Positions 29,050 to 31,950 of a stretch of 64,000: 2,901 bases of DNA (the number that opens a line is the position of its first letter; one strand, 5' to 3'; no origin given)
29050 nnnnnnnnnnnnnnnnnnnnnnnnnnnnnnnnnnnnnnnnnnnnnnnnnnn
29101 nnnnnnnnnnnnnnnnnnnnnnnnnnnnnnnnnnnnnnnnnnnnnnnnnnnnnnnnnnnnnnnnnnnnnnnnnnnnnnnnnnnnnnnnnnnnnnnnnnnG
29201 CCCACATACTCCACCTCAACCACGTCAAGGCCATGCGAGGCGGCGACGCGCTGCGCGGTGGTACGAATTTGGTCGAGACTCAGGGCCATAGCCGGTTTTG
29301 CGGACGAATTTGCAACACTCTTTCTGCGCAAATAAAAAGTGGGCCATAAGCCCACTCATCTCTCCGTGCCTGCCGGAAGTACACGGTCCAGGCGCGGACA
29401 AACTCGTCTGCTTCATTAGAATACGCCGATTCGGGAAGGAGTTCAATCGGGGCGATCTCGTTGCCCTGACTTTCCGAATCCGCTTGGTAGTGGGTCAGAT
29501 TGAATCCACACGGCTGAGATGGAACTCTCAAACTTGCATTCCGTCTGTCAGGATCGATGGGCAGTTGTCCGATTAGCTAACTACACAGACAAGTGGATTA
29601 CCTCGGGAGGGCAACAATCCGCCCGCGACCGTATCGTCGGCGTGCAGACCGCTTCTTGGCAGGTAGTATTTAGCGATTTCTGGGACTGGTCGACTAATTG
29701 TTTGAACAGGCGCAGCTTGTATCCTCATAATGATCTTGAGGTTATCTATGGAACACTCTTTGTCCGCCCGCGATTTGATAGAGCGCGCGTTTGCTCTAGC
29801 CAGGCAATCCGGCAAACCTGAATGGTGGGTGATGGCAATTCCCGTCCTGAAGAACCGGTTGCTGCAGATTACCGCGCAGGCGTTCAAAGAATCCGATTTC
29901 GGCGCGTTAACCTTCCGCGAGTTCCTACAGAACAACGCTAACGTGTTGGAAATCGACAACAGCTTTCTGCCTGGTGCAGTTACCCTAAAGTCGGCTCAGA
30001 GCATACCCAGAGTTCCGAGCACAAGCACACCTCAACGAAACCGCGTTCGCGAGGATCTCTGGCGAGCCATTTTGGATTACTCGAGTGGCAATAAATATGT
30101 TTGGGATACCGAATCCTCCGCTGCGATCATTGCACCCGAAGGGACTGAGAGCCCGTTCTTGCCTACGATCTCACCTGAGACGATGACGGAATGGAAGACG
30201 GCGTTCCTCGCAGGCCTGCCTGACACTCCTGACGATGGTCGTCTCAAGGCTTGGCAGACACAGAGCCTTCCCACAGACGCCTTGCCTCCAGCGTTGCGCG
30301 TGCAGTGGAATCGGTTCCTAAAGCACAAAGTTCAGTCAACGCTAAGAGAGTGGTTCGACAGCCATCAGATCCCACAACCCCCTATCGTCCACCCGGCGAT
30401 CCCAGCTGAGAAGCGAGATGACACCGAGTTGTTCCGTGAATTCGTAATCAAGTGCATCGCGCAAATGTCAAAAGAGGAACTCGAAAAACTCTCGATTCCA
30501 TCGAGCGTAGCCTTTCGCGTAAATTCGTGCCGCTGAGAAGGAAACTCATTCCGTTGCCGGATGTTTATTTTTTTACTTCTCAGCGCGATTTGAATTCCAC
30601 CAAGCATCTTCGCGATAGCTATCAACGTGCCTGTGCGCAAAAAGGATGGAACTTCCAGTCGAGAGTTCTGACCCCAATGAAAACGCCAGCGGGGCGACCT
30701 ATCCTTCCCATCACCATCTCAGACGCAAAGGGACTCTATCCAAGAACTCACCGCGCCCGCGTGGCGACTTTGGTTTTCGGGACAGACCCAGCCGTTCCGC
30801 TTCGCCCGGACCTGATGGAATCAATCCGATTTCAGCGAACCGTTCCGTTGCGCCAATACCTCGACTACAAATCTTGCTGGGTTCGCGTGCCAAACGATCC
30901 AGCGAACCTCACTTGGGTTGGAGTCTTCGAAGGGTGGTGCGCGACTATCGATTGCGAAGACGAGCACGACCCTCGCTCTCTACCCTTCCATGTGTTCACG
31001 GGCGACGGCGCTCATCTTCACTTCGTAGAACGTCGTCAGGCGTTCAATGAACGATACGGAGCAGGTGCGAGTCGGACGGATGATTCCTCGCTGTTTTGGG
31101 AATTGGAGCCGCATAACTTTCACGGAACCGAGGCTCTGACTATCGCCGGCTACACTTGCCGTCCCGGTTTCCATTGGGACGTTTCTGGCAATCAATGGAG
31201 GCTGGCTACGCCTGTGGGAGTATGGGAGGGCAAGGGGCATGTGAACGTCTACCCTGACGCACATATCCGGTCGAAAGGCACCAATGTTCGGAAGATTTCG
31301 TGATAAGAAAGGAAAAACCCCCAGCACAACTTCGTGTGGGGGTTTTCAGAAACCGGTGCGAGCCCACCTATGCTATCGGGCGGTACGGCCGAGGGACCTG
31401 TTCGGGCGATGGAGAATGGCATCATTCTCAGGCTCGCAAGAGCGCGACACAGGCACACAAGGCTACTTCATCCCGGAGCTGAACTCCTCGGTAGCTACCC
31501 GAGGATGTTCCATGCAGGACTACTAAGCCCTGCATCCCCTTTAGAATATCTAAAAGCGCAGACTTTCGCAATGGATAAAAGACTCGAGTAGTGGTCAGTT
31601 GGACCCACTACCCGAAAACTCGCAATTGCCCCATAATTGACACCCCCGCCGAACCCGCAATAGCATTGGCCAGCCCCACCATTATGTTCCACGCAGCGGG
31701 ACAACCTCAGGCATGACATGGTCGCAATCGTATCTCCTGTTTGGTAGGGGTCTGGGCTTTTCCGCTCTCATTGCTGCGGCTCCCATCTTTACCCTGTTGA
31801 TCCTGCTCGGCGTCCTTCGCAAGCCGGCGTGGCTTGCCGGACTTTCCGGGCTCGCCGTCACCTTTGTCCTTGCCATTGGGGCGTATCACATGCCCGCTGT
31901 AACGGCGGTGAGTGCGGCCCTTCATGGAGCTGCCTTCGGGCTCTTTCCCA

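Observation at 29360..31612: Compositionally foreign two-gene islet: OST-HTH-like protein plus His-motif protein of unknown family (best candidate for an undescribed system)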

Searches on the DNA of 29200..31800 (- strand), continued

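Call 95: search_with_rna_model(model_id=R1, sources=[L156, L157, L159], max_evalue=10, filters=off, show_alignments=3)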
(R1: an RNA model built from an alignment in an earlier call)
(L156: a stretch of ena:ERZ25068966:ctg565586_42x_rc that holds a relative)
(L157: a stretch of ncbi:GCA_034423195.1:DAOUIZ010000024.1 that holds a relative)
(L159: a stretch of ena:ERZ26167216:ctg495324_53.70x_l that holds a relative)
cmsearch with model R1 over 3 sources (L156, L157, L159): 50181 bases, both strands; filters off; matches with E-value up to 10: 28.
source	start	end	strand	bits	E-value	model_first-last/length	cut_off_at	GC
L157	8820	9011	-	22.9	0.00015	1-180/180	no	0.52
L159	8818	8992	-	16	0.008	1-180/180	no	0.51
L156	11992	12075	+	8.9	0.46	1-180/180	no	0.55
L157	4174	4207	+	7.6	1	25-58/180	no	0.65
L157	8751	8849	+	6.6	1.7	1-180/180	no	0.42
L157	174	272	-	5.8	2.8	1-180/180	no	0.67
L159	11173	11330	+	5.6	3.2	1-180/180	no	0.61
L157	14683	14825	-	5.5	3.4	1-180/180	no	0.66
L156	6303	6496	-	5.3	3.6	1-180/180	no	0.65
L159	5553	5632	+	5.3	3.7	1-180/180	no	0.68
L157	13421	13517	-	5.1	4.2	1-180/180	no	0.66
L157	2274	2392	-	5.1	4.2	1-180/180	no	0.61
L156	4582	4655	-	4.9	4.7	1-180/180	no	0.62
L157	11162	11335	-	4.8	4.9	1-180/180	no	0.7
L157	13623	13721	+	4.7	5.1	1-180/180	no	0.69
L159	16239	16257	+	4.7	5.1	35-53/180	no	0.68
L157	12771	12851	-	4.5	5.9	1-180/180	no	0.63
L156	6516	6584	-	4.2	7.2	1-180/180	no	0.74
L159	3428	3545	-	4.1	7.5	1-180/180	no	0.57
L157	84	135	-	4.1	7.5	89-136/180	no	0.56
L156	4222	4245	+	4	7.9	1-180/180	no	0.5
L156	16184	16308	+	3.9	8.4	1-180/180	no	0.54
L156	16254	16399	-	3.9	8.5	1-180/180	no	0.58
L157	8722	8749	+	3.8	8.6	1-180/180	no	0.57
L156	8301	8402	-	3.8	8.8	1-180/180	no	0.72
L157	12135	12249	-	3.7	9.4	1-180/180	no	0.73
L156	13838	13924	+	3.7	9.4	1-180/180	no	0.66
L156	4363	4502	+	3.6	9.7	1-180/180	no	0.64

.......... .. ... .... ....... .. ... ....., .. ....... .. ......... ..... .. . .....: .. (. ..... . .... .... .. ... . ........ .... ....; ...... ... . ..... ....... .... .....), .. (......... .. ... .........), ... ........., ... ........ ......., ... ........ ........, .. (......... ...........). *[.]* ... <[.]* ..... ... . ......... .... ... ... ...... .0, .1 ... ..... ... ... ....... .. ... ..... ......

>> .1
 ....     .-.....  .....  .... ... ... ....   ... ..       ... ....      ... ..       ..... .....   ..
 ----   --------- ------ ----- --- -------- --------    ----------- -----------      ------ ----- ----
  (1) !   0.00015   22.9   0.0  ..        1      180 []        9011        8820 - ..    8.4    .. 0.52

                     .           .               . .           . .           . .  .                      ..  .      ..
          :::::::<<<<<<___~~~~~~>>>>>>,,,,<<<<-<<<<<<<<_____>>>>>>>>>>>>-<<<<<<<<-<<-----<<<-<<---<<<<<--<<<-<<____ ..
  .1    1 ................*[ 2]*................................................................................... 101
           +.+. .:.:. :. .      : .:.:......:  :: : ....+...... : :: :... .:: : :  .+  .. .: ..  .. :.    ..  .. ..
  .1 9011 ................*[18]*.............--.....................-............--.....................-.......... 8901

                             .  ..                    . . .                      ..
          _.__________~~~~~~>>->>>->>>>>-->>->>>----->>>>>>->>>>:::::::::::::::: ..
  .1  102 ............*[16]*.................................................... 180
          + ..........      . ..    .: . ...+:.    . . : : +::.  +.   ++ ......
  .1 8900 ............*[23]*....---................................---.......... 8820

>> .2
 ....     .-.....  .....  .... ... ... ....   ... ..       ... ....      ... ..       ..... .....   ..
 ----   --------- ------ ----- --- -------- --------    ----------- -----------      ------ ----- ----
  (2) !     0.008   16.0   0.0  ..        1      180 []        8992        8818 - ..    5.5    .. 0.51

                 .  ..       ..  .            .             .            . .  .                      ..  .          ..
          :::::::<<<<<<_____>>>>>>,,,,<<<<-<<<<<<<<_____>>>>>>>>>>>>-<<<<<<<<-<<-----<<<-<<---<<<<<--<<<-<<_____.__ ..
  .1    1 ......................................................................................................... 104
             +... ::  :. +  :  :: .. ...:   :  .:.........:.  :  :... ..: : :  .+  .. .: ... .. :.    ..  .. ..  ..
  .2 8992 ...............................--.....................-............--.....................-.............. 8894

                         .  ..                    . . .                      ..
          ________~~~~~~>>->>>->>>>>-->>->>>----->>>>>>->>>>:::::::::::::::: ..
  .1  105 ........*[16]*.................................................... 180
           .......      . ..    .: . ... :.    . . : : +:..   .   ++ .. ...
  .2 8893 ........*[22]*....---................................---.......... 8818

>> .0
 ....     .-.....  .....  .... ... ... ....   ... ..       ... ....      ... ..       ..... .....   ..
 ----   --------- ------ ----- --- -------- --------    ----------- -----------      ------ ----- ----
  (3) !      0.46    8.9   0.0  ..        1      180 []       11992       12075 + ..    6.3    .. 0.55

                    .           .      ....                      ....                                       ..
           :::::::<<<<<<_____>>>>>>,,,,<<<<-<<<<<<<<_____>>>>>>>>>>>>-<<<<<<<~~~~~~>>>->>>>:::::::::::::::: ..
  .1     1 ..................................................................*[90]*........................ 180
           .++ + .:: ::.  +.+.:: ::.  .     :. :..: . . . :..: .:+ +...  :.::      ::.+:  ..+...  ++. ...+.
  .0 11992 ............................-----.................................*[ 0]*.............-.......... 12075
